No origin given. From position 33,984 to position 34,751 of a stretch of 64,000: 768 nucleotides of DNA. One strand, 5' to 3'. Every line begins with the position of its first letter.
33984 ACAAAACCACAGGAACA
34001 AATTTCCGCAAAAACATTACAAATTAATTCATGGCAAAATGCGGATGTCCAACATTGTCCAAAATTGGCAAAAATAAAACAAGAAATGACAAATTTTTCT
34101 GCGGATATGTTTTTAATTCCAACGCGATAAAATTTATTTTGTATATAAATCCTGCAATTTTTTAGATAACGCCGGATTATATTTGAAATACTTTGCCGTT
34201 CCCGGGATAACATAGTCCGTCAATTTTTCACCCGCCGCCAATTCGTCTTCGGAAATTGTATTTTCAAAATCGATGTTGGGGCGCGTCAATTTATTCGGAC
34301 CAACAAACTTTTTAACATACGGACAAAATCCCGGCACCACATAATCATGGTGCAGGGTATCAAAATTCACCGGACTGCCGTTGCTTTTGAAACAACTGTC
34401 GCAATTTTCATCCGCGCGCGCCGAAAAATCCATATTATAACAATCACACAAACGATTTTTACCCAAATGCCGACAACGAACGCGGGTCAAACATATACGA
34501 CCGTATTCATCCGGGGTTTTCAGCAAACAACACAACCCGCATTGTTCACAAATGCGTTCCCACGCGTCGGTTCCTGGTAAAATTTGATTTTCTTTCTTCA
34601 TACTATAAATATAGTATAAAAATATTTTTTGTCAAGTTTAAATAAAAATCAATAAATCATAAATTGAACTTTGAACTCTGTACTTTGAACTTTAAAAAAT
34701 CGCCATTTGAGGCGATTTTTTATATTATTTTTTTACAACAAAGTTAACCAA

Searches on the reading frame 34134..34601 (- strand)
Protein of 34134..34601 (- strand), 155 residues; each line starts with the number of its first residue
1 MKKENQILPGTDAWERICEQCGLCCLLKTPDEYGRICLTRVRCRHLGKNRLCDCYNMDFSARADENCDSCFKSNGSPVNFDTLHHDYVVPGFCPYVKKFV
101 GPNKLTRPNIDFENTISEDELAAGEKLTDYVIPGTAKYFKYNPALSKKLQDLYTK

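Call 7: search_protein_families(library=ncbifam, proteins=[window:34134-34601:-])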
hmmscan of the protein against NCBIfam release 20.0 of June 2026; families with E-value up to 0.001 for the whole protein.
window:34134-34601:- (155 aa): 9 families
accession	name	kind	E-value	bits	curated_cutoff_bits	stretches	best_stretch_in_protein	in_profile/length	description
NF003504.0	PRK05170.2-2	equivalog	7.8e-12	45.2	150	1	11-61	13-64/104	YcgN family cysteine cluster protein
NF003507.0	PRK05170.2-5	equivalog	2.4e-09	37.2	170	1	12-72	18-75/146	YcgN family cysteine cluster protein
NF003501.0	PRK05170.1-5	equivalog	3.2e-08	33.3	167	1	12-68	19-73/160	YcgN family cysteine cluster protein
NF003500.0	PRK05170.1-4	equivalog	6.4e-08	32.7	203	1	11-102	15-98/147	YcgN family cysteine cluster protein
NF003508.0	PRK05170.2-6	equivalog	3.5e-07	30.2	286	1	13-103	24-106/152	YcgN family cysteine cluster protein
NF003502.0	PRK05170.1-6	equivalog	6.5e-07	29.6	250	1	11-72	19-78/149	YcgN family cysteine cluster protein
NF003503.0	PRK05170.2-1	equivalog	6e-06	26.2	232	1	11-69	16-74/145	YcgN family cysteine cluster protein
NF003498.0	PRK05170.1-1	equivalog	1.1e-05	25.4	256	1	12-74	18-80/148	YcgN family cysteine cluster protein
NF003506.0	PRK05170.2-4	equivalog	0.00074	19.3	248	1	12-102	22-106/158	YcgN family cysteine cluster protein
